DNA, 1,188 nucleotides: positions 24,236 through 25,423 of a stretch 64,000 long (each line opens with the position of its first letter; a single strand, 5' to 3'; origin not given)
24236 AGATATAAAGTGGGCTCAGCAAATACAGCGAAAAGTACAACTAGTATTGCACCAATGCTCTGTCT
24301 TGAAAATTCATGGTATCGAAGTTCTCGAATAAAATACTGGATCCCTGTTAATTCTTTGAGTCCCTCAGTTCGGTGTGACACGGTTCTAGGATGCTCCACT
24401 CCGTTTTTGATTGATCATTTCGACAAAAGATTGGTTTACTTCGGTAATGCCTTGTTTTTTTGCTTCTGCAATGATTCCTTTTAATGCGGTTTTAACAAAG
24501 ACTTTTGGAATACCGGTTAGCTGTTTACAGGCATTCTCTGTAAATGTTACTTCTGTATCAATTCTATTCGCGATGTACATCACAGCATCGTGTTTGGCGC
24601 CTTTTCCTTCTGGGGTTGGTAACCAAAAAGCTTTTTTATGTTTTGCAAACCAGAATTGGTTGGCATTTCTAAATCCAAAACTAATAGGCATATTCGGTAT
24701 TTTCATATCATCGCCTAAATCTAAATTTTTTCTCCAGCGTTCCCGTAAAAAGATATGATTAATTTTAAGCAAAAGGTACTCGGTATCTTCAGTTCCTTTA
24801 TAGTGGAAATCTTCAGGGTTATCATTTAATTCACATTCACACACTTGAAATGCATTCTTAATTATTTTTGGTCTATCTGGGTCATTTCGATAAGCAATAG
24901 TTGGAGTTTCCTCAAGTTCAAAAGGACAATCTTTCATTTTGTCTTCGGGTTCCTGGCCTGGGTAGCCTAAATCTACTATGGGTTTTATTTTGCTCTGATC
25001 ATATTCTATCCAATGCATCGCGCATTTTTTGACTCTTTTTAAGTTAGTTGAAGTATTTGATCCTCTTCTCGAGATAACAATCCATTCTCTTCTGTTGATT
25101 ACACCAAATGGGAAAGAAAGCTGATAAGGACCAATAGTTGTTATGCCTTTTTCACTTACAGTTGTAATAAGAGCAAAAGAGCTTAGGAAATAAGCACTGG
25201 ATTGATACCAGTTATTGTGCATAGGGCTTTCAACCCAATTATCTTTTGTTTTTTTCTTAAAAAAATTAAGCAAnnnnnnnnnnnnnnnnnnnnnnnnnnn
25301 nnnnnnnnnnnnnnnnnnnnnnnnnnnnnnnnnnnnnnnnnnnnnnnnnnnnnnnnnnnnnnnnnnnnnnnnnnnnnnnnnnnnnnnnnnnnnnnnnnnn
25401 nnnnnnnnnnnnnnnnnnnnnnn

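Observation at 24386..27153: Divergent operon pair whose lead genes share a PCP_red-like C-terminal domain fused to two unrelated N-terminal domains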

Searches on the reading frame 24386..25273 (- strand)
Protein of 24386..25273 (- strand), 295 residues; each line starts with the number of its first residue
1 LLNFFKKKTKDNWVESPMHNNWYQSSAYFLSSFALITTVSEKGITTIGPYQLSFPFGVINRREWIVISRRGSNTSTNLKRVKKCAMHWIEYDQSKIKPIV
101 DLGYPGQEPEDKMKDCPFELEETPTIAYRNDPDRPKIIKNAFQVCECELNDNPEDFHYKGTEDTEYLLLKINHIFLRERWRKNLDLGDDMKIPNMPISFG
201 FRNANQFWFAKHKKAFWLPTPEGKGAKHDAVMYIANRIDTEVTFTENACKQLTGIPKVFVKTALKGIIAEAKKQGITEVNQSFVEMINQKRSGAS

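Call 3: search_protein_families(library=pfam, proteins=[window:24386-25273:-], max_evalue=0.1)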
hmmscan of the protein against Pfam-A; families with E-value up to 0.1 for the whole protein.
window:24386-25273:- (295 aa): 1 family
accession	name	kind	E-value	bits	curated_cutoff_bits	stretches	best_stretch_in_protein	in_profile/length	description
PF01243.27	PNPOx_N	-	0.038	14.8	28.1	1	32-93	13-66/120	Pyridoxamine 5'-phosphate oxidase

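Call 6: search_protein_families(library=ncbifam, proteins=[window:24386-25273:-], max_evalue=0.1)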
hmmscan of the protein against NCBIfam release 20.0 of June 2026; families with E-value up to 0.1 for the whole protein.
window:24386-25273:- (295 aa): 0 families

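Call 7: find_homologous_proteins(query=window:24386-25273:-)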
Query window:24386-25273:- (295 aa): 227 proteins with E <= 0.001 among 518 candidates; the best 120 are listed.
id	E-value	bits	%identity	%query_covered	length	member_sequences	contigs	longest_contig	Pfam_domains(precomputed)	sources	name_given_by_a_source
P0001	1.2e-196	670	97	100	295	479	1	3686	-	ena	-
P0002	1.3e-165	568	81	98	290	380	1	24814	-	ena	-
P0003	3.5e-165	567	80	99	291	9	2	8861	-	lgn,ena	-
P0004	2.2e-162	557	78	99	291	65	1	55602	-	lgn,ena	-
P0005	2.4e-162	557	80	98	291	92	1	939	-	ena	-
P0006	7.8e-162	556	80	98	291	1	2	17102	-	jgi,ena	-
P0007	9.9e-162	555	80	98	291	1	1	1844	-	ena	-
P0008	1.3e-161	555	80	98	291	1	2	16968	-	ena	-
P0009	1.4e-161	555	80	98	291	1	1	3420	-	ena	-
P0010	1.5e-161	555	80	98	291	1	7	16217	-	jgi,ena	jgi:flavin reductase (DIM6/NTAB) family NADH-FMN oxidoreductase RutF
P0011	1.6e-161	554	80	98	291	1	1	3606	-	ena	-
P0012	1.9e-161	554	79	98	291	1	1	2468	-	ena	-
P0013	2.3e-161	554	79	98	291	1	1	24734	-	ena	-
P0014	4.3e-161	553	80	98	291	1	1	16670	-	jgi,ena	-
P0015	5.7e-161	553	79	98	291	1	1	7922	-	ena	-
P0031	1.6e-94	335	52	99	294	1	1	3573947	-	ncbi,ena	-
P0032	2.1e-94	334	52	99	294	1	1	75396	PF01243.28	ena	-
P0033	2.9e-94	334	51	95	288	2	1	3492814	-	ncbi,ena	-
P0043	1.5e-91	325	51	99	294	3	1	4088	PF01243.28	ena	-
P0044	1.6e-91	325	51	98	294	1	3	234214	PF01243.28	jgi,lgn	-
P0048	6.7e-91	323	50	98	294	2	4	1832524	PF01243.28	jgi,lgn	-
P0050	2.3e-90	321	51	99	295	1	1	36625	PF01243.28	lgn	-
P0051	3.2e-90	320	50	99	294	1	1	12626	PF01243.28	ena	-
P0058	2.3e-89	318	51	94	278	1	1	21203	PF01613.25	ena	-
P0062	1.5e-88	315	51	95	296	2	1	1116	PF01613.25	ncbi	-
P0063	1.5e-88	315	49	99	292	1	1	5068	PF01243.28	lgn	-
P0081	4.0e-86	307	49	99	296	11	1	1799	PF01613.25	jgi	-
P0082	5.6e-86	306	50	92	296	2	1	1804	PF01613.25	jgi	jgi:flavin reductase (DIM6/NTAB) family NADH-FMN oxidoreductase RutF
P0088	6.2e-85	303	49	99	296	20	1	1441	PF01613.25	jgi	jgi:flavin reductase (DIM6/NTAB) family NADH-FMN oxidoreductase RutF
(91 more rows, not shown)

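Call 18: find_encoding_contigs(protein=P0031, flank=8000, max_places=3)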
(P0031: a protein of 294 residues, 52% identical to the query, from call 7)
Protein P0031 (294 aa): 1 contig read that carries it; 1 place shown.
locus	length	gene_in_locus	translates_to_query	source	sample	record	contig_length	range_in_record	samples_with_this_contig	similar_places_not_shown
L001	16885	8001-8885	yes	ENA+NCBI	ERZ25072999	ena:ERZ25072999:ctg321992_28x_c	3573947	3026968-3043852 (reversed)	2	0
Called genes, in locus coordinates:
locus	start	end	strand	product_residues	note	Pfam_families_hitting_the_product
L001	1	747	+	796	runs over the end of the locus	PF07715:Plug, PF00593:TonB_dep_Rec_b-barrel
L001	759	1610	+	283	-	PF06283:ThuA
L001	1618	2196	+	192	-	PF13618:Gluconate_2-dh3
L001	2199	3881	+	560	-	PF01266:DAO (weak), PF00732:GMC_oxred_N, PF05199:GMC_oxred_C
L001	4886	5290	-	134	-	PF02254:TrkA_N (faint), PF01370:Epimerase (weak), PF05368:NmrA (weak), PF13460:NAD_binding_10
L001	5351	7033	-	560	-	PF01977:UbiD, PF20696:UbiD_C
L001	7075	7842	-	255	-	PF00392:GntR, PF07702:UTRA (weak)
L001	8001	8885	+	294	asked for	-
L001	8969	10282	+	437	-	PF07690:MFS_1, PF00083:Sugar_tr (faint)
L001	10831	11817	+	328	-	-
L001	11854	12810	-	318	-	PF00034:Cytochrom_C (faint)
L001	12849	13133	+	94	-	-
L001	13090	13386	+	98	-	-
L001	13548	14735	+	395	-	PF00144:Beta-lactamase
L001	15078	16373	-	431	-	PF00083:Sugar_tr (faint), PF07690:MFS_1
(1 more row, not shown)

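Call 19: find_encoding_contigs(protein=P0033, flank=8000, max_places=3)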
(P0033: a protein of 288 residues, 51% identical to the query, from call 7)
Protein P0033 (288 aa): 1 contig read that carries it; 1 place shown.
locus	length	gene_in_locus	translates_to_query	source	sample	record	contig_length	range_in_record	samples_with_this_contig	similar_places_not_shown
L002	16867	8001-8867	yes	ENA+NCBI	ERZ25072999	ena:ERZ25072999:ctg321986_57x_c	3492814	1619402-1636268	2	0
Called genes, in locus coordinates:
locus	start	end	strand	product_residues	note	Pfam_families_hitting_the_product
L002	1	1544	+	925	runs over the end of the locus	PF02743:dCache_1, PF00672:HAMP, PF00512:HisKA, PF02518:HATPase_c, PF00072:Response_reg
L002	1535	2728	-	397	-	PF00817:IMS, PF11798:IMS_HHH (weak), PF21999:IMS_HHH_1 (weak), PF11799:IMS_C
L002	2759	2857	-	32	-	-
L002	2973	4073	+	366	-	PF01168:Ala_racemase_N, PF00842:Ala_racemase_C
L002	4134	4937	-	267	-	PF05368:NmrA, PF01370:Epimerase, PF13460:NAD_binding_10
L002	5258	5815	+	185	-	-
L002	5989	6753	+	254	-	PF04784:DUF547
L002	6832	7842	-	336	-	PF08894:DUF1838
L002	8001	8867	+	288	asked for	-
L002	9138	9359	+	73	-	PF07690:MFS_1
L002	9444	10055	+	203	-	PF06206:CpeT (weak)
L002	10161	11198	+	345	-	-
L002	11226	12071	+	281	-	-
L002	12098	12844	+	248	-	-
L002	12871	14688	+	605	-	-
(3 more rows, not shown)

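Call 20: find_encoding_contigs(protein=P0004, flank=8000, max_places=3)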
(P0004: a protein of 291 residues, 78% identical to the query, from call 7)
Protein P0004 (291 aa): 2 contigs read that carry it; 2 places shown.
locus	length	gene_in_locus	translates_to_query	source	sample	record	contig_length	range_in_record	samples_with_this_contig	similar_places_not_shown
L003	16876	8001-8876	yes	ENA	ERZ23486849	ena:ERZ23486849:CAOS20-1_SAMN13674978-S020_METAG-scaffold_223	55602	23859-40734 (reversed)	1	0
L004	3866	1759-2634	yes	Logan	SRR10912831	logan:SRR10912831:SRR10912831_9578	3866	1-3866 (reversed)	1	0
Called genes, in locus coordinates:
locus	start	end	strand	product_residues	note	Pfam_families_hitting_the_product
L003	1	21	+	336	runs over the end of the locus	PF00348:polyprenyl_synt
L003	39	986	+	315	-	PF17773:UPF0176_N, PF00581:Rhodanese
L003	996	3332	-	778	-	-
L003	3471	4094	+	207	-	-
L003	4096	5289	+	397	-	PF07992:Pyr_redox_2 (faint), PF01266:DAO, PF13450:NAD_binding_8 (weak)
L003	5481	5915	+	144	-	PF04314:LpqE-like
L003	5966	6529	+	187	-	PF00578:AhpC-TSA (faint), PF02630:SCO1-SenC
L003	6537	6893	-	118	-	PF01906:YbjQ_1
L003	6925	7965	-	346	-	PF02596:DUF169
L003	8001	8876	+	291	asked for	-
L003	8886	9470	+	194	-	PF04191:PEMT, PF04140:ICMT (weak)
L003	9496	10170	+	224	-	PF00069:Pkinase, PF06293:Kdo (weak), PF03109:ABC1 (faint)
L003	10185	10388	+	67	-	PF18893:DUF5652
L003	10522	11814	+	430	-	PF01053:Cys_Met_Meta_PP, PF00155:Aminotran_1_2, PF00266:Aminotran_5 (weak)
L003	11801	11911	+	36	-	-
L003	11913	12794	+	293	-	PF02574:S-methyl_trans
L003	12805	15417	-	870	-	PF00456:Transketolase_N (faint), PF17831:PDH_E1_M, PF22613:Transketolase_C_1, PF02780:Transketolase_C (weak)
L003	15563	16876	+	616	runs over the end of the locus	PF00920:ILVD_EDD_N, PF24877:ILV_EDD_C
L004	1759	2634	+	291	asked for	-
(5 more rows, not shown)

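Call 22: find_related_loci(query=A3, collection=genome_contigs, flank=10000)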
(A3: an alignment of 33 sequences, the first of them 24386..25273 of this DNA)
Query A3 (295 aa) in genome_contigs; peptide patterns used: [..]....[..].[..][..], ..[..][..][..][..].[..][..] (x = any residue, [..] = any of these).
146 stretches matched a pattern; 132 encode a relative of the query (tblastn E <= 1e-3); the best 80 are kept; 80 distinct loci.
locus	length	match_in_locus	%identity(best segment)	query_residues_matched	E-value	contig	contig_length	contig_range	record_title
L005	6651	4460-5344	95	1-295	0e+0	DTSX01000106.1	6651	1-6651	MAG TPA_asm: Gammaproteobacteria bacterium isolate UWMA-0062 NODE_5255_length_6651_cov_50.380837, whole genome shotgun s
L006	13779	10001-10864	82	4-291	4e-169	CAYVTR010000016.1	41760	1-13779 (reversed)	MAG TPA_asm: uncultured Woeseia sp. isolate SRP200020_co5_351 genome assembly, contig: NODE_1316_length_41760_cov_54.182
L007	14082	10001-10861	83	5-291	4e-169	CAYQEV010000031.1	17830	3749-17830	MAG TPA_asm: uncultured Woeseia sp. isolate binchicken_co46_507 genome assembly, contig: NODE_5817_length_17830_cov_54.2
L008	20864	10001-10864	81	4-291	9e-168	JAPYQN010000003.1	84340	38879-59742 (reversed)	MAG: Gammaproteobacteria bacterium isolate PW2.metabat2.74 PW2_372_length_84340_cov_71.199015, whole genome shotgun sequ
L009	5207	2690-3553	81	4-291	5e-170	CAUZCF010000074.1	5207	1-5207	MAG: Gammaproteobacteria bacterium isolate CB27_Tmax.92 genome assembly, contig: Ga0310121_10018091, whole genome shotgu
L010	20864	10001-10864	80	5-292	9e-164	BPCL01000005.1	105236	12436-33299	MAG: Woeseia sp. CM1_200m.P17 DNA, sequence05, whole genome shotgun sequence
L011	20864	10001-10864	80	5-292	1e-163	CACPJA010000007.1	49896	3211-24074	MAG: uncultured gamma proteobacterium genome assembly, contig: AG-435-A22_NODE_7, whole genome shotgun sequence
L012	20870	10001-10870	79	1-291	1e-160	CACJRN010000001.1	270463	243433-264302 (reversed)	MAG: uncultured gamma proteobacterium genome assembly, contig: AG-447-O13_NODE_1, whole genome shotgun sequence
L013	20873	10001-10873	78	2-292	1e-160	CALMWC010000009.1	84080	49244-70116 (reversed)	MAG: uncultured Gammaproteobacteria bacterium isolate FRAM_RAS_EGC1617_bin4 genome assembly, contig: FRAM_EGC1617_bin4-9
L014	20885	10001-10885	77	1-295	2e-160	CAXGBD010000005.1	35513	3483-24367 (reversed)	MAG TPA_asm: uncultured Gammaproteobacteria bacterium isolate ERR598981_concoct_43 genome assembly, contig: ERZ833884.15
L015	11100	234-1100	79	2-291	3e-160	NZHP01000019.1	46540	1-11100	MAG: Gammaproteobacteria bacterium isolate MED641 MHASMcontig_798452, whole genome shotgun sequence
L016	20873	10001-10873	76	2-292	2e-159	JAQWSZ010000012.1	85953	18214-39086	MAG: Gammaproteobacteria bacterium isolate cluster2_bin.70 k141_1279351, whole genome shotgun sequence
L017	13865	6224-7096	80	2-292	1e-159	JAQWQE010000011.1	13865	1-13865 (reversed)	MAG: Gammaproteobacteria bacterium isolate cluster2_bin.245 k141_4415098, whole genome shotgun sequence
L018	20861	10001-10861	79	5-291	1e-159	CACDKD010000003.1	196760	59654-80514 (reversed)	uncultured gamma proteobacterium genome assembly, contig: AG-365-L08_NODE_3, whole genome shotgun sequence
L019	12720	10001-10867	78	2-291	1e-158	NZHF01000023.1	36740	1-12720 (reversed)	MAG: Gammaproteobacteria bacterium isolate MED656 70887, whole genome shotgun sequence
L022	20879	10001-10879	52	1-293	4e-104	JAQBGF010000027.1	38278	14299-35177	MAG: Gammaproteobacteria bacterium isolate MAG_446_bin-03 446_bin-03_ctg-027, whole genome shotgun sequence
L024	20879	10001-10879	50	1-293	4e-101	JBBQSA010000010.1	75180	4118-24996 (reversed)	MAG: Gammaproteobacteria bacterium isolate Co_metawrap_1719 Cmw_1719_k141_215618_length_75180_cov_23.9975, whole genome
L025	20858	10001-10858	56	4-292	5e-101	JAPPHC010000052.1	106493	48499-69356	MAG: Gammaproteobacteria bacterium isolate RHO1_bin_71 NODE_410_length_106493_cov_166.571262, whole genome shotgun seque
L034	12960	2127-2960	56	13-293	6e-99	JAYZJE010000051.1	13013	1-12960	MAG: Pseudomonadota bacterium isolate XB_MAG252 DB_MAG252_0051, whole genome shotgun sequence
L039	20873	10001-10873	49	1-291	1e-96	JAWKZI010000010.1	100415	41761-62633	MAG: Gammaproteobacteria bacterium isolate BC1.219 BC1.219.fa-10, whole genome shotgun sequence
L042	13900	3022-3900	51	1-292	4e-96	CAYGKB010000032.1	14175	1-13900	MAG TPA_asm: uncultured Chromatiaceae bacterium isolate ERP116193_co2_299 genome assembly, contig: NODE_10271_length_141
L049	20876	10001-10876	51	1-291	4e-94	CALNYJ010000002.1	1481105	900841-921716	MAG: uncultured Gammaproteobacteria bacterium isolate LOGT_bin.0117 genome assembly, contig: contig_8840, whole genome s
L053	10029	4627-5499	51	1-291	6e-93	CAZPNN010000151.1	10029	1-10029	MAG TPA_asm: uncultured Chromatiaceae bacterium isolate binchicken_co165_92 genome assembly, contig: k141_1739865, whole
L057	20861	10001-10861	52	5-293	9e-93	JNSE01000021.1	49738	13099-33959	MAG: actinobacterium acAMD-2 AMD-COM-C298, whole genome shotgun sequence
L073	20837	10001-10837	47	11-291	7e-86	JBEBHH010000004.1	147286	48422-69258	MAG: Gammaproteobacteria bacterium isolate ATF_17 NODE_12_length_147286_cov_7.489398, whole genome shotgun sequence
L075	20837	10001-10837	48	11-291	5e-85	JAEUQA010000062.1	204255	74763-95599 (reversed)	MAG: Chromatiales bacterium isolate new MAG-239 k141_1952710, whole genome shotgun sequence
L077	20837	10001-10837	47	11-291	5e-85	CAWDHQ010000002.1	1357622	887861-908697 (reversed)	MAG: uncultured Gammaproteobacteria bacterium isolate MFD04716.bin.1.291 genome assembly, contig: contig_13999, whole ge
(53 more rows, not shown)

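Call 31: predict_structure(alignment_id=A3)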
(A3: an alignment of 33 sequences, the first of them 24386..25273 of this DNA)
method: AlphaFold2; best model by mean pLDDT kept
length: 295 residues; sequences in the alignment: 33
mean_pLDDT: 84.3   pTM: 0.76
mean pLDDT of the five models: 84.3, 84.2, 83.4, 82.6, 79.4
residues with pLDDT >= 90: 137; 70-90: 116; 50-70: 35; < 50: 7
segments of 3 or more residues with pLDDT < 50: 1-4
pLDDT, mean of each block of 10 residues (from residue 1): 52 76 56 89 94 82 90 94 95 90 86 92 96 96 94 82 93 89 67 80 78 75 73 78 90 87 93 95 93 65
secondary structure, 60 per line:
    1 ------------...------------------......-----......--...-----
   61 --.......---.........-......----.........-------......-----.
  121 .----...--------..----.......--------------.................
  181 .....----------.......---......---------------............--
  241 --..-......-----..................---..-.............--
elements in order: E13-15 E34-39 E45-50 E53-55 E63-69 H73-81 E83-88 H93-101 H109-114 E143-149 E164-177 H178-185 E196-202 E206-211 H227-238 H246-251 H257-274 H281-293

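Call 34: search_protein_families(library=pfam, proteins=[L039:9148-9981:+, L057:7948-8880:-, L039:10001-10882:+], max_evalue=0.1)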
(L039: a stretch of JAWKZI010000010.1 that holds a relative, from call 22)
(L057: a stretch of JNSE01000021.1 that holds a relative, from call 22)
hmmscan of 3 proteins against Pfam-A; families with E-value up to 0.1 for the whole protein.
L039:9148-9981:+ (277 aa): 3 families
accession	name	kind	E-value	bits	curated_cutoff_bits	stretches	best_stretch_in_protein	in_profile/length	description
PF01613.24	Flavin_Reduct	-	5.1e-16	59.6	27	1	18-155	4-136/153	Flavin reductase like domain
PF08369.16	PCP_red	-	1.2e-06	28.8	32.5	1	213-254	1-42/45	Proto-chlorophyllide reductase 57 kD subunit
PF04289.18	DUF447_N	-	0.0029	18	24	1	23-78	3-51/114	Protein of unknown function (DUF447) N-terminal domain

L057:7948-8880:- (310 aa): 4 families
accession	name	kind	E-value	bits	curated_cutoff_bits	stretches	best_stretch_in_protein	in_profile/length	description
PF01613.24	Flavin_Reduct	-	2.9e-17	63.6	27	1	52-191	4-138/153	Flavin reductase like domain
PF08369.16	PCP_red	-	2.2e-07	31.3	32.5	1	247-289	1-43/45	Proto-chlorophyllide reductase 57 kD subunit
PF04289.18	DUF447_N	-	0.0034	17.8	24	1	57-112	3-51/114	Protein of unknown function (DUF447) N-terminal domain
PF08407.17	Chitin_synth_1N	-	0.049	13.9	22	0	102-143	6-43/67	Chitin synthase N-terminal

L039:10001-10882:+ (293 aa): 3 families
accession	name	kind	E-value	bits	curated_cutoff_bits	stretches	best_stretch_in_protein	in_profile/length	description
PF01243.27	PNPOx_N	-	0.00088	20.1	28.1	1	34-96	14-66/120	Pyridoxamine 5'-phosphate oxidase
PF01613.24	Flavin_Reduct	-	0.005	17.4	27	1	65-176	37-132/153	Flavin reductase like domain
PF08369.16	PCP_red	-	0.072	13.6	32.5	0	246-284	3-41/45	Proto-chlorophyllide reductase 57 kD subunit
